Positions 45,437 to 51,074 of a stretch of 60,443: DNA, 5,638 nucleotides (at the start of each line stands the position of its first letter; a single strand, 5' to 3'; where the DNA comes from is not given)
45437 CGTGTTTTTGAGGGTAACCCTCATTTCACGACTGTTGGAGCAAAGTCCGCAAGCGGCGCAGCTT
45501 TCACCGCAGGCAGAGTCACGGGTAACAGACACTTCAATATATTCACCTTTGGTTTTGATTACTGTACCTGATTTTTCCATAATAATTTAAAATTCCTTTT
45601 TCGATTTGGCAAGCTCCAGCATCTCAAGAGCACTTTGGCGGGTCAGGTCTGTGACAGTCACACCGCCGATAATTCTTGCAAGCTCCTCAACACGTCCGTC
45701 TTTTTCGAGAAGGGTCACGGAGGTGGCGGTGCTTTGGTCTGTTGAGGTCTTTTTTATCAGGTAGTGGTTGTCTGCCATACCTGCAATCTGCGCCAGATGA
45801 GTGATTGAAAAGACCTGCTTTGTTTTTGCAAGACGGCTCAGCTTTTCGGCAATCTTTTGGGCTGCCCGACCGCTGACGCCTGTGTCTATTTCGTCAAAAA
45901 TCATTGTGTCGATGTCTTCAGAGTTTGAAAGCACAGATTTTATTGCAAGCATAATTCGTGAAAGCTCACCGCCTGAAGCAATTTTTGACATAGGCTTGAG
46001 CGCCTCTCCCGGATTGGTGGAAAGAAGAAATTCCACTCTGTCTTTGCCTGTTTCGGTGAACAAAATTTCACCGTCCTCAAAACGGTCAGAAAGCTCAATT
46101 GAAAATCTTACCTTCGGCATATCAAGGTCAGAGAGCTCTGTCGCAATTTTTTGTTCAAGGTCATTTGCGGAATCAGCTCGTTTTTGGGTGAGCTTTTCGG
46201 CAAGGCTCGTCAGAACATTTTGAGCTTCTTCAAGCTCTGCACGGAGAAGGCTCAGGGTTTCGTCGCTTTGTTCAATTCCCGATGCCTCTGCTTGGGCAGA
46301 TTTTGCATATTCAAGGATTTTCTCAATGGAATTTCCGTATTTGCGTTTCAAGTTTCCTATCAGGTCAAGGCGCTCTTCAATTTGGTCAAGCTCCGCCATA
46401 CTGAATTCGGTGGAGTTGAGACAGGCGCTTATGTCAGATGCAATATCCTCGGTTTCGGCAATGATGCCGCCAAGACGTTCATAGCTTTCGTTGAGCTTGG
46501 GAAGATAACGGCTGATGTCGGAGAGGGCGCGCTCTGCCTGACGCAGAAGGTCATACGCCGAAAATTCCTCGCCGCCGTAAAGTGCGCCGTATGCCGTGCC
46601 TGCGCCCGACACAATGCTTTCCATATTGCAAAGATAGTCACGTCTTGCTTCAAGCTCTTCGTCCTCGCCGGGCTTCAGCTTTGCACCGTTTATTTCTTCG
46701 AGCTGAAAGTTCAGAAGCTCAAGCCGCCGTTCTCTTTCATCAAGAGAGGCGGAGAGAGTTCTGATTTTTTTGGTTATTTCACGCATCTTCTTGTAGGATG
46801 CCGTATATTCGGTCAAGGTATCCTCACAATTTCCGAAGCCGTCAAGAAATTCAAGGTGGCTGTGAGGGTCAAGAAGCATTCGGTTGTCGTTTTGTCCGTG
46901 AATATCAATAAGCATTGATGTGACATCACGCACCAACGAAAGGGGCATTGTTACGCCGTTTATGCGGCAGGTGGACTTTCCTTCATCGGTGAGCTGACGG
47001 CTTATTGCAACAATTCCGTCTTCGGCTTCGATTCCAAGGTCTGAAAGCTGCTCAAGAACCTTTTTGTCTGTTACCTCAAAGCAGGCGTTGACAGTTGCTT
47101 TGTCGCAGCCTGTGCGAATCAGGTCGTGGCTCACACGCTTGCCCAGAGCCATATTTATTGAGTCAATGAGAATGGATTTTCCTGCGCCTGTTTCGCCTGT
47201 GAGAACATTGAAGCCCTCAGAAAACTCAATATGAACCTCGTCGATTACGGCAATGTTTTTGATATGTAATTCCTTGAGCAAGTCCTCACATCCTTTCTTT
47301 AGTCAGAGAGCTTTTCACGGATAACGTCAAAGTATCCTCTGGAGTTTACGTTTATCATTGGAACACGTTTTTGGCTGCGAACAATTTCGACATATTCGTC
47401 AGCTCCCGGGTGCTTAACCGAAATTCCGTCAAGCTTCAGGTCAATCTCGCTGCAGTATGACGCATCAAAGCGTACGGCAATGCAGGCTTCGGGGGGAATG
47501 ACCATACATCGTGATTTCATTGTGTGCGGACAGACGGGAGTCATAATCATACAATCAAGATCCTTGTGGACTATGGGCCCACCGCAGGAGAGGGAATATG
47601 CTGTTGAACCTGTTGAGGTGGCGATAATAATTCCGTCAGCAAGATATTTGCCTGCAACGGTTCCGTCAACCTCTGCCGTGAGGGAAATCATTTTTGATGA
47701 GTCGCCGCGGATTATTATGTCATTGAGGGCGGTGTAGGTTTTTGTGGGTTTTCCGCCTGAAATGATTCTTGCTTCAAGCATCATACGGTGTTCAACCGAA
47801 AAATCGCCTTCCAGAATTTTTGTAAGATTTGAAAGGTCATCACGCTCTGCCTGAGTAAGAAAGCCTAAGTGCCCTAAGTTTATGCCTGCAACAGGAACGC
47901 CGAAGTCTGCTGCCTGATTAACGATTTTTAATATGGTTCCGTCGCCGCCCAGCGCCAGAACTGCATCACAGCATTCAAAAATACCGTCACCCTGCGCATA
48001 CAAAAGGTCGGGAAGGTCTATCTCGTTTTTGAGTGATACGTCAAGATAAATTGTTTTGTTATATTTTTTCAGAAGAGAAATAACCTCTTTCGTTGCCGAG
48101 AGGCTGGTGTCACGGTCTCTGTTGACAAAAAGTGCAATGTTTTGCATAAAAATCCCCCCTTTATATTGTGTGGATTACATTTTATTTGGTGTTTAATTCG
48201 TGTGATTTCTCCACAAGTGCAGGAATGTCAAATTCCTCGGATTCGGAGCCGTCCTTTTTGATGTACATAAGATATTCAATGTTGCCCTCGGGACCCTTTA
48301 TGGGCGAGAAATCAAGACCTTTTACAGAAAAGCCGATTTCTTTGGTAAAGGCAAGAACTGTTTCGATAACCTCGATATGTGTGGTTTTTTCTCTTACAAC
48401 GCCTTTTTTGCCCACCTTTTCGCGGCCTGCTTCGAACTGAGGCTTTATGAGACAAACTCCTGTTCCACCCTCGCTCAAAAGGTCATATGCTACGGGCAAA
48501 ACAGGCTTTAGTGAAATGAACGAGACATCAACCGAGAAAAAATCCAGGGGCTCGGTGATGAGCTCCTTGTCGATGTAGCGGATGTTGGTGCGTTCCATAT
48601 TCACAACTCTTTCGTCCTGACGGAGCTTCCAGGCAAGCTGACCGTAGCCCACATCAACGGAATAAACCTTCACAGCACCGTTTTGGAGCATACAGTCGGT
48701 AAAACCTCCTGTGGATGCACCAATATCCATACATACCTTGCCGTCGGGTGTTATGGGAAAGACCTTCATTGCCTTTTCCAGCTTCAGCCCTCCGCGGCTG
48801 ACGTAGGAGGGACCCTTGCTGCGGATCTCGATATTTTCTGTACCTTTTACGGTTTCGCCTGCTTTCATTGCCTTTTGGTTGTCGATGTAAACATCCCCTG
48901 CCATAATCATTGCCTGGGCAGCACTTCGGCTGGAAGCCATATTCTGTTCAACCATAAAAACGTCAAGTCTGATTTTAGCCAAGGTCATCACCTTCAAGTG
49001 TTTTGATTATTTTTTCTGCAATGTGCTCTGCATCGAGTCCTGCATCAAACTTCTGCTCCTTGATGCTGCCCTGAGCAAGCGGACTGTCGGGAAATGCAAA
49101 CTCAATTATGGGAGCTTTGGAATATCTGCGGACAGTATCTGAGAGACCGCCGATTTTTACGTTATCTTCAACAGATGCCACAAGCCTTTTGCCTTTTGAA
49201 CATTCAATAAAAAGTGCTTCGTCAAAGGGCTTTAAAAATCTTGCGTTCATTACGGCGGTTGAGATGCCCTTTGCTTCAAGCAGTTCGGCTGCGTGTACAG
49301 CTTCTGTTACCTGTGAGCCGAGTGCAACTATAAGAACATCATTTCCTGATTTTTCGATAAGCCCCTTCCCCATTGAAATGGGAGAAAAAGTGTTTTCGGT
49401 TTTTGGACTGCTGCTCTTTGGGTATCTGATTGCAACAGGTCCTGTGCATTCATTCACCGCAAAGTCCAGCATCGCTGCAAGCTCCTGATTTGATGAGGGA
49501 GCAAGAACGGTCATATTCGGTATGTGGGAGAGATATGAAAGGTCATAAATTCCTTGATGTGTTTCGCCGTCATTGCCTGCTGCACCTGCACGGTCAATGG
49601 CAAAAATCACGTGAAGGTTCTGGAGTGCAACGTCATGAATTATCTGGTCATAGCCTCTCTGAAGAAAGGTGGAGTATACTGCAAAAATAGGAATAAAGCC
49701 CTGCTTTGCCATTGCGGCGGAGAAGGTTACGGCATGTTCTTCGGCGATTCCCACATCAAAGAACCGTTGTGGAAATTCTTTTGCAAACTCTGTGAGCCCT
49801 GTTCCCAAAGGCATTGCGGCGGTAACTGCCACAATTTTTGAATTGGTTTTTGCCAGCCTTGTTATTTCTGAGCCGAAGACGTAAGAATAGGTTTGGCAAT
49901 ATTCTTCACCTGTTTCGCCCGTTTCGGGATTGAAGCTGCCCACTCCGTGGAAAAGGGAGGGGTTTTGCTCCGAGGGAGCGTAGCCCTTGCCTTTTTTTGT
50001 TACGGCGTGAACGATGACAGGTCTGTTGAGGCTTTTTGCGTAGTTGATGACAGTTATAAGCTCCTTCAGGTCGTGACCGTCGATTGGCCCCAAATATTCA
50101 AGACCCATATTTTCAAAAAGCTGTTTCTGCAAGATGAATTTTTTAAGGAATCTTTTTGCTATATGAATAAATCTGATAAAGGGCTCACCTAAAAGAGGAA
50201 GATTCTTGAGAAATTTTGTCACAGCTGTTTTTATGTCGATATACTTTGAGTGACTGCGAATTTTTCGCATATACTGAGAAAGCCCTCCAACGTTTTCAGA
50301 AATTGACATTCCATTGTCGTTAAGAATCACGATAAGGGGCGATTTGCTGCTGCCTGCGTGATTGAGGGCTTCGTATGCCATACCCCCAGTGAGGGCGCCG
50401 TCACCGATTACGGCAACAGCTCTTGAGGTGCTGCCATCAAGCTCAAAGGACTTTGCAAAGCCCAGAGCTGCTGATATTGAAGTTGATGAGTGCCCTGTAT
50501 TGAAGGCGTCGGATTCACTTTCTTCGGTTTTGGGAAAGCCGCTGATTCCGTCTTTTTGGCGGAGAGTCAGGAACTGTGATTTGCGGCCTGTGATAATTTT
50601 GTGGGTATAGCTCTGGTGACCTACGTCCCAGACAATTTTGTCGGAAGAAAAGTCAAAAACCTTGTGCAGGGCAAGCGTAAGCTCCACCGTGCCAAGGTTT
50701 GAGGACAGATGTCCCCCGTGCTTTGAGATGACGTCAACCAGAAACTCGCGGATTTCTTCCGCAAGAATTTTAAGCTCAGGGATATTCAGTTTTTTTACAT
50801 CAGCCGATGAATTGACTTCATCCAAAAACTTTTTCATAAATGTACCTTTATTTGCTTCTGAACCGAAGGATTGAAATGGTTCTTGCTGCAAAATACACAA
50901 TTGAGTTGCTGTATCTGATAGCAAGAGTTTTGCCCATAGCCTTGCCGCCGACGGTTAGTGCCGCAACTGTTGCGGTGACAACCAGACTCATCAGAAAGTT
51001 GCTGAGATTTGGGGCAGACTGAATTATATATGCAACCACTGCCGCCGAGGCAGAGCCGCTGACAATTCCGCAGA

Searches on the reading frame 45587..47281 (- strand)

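Call 52: search_protein_families(library=pfam, proteins=[window:45587-47281:-], max_evalue=0.001)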
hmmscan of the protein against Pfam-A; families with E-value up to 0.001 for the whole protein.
window:45587-47281:- (564 aa): 5 families
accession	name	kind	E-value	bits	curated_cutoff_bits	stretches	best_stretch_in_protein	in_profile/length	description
PF02463.25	SMC_N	-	4.1e-19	69.3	40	1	1-514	1-216/220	RecF/RecN/SMC N terminal domain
PF13476.12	AAA_23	-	1.9e-15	58.5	27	1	4-197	1-196/201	AAA domain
PF13555.12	AAA_29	-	0.00011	22.3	27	1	2-46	1-46/61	P-loop containing region of AAA domain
PF13175.12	AAA_15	-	0.00016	21.8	32.1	0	1-495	1-369/374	AAA ATPase domain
PF13401.12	AAA_22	-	0.00037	21.2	27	0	20-58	3-33/130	AAA domain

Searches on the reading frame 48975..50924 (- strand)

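Call 52: search_protein_families(library=pfam, proteins=[window:48975-50924:-], max_evalue=0.001)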
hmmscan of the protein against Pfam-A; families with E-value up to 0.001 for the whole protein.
window:48975-50924:- (649 aa): 7 families
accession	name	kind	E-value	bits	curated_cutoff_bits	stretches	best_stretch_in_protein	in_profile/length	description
PF13292.11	DXP_synthase_N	-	3.9e-117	390.9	21.2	1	34-309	1-274/274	1-deoxy-D-xylulose-5-phosphate synthase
PF02779.29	Transket_pyr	-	6.1e-43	146.9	27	1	346-506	5-172/174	Transketolase, pyrimidine binding domain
PF02780.25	Transketolase_C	-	1.3e-23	83.7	25.9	1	519-635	1-124/124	Transketolase, C-terminal domain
PF00456.26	Transketolase_N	-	2.1e-06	27.4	22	0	163-213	141-192/334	Transketolase, thiamine diphosphate binding domain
PF17147.9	PFOR_II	-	6.1e-06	27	27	1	529-594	2-67/102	Pyruvate:ferredoxin oxidoreductase core domain II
PF00676.26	E1_dh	-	1.5e-05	24.6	22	1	147-209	104-166/300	Dehydrogenase E1 component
PF22613.1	Transketolase_C_1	-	4.2e-05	24.2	27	1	526-569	10-53/113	Transketolase-like TK C-terminal domain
